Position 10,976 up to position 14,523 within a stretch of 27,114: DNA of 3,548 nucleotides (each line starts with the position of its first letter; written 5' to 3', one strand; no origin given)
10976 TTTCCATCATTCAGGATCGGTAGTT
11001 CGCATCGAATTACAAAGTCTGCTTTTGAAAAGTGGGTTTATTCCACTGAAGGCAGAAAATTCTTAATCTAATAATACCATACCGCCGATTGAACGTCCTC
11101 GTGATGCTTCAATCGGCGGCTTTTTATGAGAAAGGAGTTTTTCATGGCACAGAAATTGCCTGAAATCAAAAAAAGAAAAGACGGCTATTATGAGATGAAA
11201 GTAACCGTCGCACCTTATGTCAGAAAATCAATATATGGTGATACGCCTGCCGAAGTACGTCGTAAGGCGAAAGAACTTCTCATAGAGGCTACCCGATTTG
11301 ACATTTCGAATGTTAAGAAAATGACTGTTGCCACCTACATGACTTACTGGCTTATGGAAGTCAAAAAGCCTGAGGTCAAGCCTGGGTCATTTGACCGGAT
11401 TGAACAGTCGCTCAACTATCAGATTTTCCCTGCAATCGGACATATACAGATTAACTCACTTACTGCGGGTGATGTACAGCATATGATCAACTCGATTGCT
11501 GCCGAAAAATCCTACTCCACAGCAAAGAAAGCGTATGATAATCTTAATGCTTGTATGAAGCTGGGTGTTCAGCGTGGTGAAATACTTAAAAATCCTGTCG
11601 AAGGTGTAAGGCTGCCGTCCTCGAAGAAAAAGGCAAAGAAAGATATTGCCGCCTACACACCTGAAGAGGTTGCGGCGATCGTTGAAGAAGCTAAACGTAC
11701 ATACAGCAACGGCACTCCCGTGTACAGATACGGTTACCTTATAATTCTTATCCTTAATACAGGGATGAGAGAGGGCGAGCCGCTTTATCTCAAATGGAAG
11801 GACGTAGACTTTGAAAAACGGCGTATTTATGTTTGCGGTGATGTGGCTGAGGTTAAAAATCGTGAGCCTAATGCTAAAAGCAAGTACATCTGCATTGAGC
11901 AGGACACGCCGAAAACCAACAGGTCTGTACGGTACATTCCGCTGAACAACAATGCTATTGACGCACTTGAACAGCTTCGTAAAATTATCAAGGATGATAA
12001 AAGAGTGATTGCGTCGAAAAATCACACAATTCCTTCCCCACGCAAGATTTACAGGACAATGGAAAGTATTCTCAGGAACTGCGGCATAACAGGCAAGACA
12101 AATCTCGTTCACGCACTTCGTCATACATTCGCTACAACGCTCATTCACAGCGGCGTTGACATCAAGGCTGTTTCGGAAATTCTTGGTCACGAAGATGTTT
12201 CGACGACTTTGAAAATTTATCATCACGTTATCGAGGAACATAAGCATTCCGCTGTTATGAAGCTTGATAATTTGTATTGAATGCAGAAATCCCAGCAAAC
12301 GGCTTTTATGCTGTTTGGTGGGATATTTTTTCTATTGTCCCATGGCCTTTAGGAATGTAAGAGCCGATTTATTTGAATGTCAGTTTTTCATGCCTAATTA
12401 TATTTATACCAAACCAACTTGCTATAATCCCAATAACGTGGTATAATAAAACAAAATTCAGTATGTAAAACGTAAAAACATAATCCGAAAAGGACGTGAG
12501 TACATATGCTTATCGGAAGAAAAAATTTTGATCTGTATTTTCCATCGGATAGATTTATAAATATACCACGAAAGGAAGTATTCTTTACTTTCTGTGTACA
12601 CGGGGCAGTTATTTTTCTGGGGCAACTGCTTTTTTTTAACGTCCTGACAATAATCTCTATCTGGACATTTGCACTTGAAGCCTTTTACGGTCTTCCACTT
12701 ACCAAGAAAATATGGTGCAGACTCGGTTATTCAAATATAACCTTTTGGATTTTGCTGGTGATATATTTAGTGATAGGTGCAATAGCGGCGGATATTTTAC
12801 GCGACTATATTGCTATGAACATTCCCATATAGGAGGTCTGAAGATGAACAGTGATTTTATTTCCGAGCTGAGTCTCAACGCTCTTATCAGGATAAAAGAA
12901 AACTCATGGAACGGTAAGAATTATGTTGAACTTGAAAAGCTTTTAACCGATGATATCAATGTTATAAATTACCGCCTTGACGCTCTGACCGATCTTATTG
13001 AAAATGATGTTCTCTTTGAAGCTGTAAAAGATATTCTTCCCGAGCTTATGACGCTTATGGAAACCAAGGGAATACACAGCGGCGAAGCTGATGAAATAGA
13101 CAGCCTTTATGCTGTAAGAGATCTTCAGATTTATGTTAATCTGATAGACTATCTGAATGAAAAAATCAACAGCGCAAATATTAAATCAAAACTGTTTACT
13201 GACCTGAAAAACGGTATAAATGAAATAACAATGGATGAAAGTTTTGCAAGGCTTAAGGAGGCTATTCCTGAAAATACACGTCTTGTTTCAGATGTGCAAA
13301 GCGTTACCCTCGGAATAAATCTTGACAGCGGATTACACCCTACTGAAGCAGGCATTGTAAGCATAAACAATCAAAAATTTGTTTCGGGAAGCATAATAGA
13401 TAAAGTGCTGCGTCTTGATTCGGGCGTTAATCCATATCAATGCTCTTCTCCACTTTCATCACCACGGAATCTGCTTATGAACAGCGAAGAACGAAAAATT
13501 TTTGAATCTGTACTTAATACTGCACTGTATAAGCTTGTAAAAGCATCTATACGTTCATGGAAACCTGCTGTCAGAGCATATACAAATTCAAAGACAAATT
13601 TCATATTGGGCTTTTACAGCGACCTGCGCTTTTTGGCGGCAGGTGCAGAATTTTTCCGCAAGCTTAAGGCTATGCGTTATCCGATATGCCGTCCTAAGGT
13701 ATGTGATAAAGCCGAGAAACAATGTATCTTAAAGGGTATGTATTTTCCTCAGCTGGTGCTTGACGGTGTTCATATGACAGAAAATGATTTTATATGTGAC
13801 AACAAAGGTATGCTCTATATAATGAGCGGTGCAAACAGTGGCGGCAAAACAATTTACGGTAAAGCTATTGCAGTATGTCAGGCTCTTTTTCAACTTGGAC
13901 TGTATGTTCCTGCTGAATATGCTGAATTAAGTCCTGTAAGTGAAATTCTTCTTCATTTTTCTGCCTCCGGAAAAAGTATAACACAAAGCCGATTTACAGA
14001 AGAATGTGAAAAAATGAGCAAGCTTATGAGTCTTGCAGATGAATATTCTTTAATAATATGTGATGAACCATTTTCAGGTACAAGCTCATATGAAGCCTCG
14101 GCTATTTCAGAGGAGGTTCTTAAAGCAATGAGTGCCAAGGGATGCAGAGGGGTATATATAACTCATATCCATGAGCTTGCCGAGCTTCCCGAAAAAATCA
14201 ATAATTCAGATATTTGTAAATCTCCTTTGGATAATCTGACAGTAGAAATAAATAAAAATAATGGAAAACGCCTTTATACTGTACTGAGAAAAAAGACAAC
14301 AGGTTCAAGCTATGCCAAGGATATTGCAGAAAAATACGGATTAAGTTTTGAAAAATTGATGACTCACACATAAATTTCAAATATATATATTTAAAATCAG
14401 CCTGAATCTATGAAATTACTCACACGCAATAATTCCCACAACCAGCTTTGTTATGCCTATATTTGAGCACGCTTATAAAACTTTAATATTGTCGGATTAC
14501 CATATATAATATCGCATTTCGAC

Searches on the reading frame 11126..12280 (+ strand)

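Call 18: search_protein_families(library=pfam, proteins=[window:11126-12280:+], max_evalue=0.001)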
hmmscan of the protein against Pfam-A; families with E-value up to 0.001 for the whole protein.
window:11126-12280:+ (384 aa): 3 families
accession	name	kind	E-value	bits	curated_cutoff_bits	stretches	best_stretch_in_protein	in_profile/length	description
PF00589.27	Phage_integrase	-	5.9e-29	101.5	27.1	1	178-371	4-171/172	Phage integrase family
PF22022.2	Phage_int_M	-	1.8e-11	44.6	27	1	75-161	8-93/96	Phage integrase central domain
PF14659.12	Phage_int_SAM_3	-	3.7e-10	40.3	22.6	1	67-123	1-56/58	Phage integrase, N-terminal SAM-like domain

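Call 19: search_protein_families(library=phrogs, proteins=[window:11126-12280:+], max_evalue=0.001)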
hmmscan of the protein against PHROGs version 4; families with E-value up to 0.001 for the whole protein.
window:11126-12280:+ (384 aa): 9 families
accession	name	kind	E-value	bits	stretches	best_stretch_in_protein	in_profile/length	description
phrog_1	-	integration and excision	3.7e-72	245.5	1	13-383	115-450/611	integrase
phrog_216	-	integration and excision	4.2e-37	128.9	1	131-382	13-238/301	integrase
phrog_7685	-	integration and excision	2.6e-22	80.6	1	251-383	109-238/240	integrase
phrog_26960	-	unknown function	5.4e-09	37.4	1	15-132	13-135/146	-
phrog_7244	-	integration and excision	3.6e-08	34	1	64-227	71-223/263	integrase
phrog_7269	-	integration and excision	2.3e-07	31.6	1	306-377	11-78/89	integrase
phrog_23783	-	integration and excision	1.6e-05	26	1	46-159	40-150/162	integrase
phrog_35951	-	unknown function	0.00014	23.2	1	316-382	13-76/97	-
phrog_23271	-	unknown function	0.00021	22.2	1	329-363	12-46/67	-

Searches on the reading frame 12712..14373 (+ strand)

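Call 18: search_protein_families(library=pfam, proteins=[window:12712-14373:+], max_evalue=0.001)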
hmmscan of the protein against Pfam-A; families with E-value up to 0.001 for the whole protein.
window:12712-14373:+ (553 aa): 1 family
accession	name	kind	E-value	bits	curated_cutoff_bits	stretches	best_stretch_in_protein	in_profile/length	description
PF00488.27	MutS_V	-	2.3e-24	86.8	30.2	1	370-543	2-171/188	MutS domain V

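Call 19: search_protein_families(library=phrogs, proteins=[window:12712-14373:+], max_evalue=0.001)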
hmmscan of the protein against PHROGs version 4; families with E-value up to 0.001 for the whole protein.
window:12712-14373:+ (553 aa): 2 families
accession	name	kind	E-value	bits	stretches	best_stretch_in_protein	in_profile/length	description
phrog_8439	-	unknown function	3e-17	63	1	353-498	591-737/853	-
phrog_30120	-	unknown function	3.8e-16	59.4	1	355-546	331-516/858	-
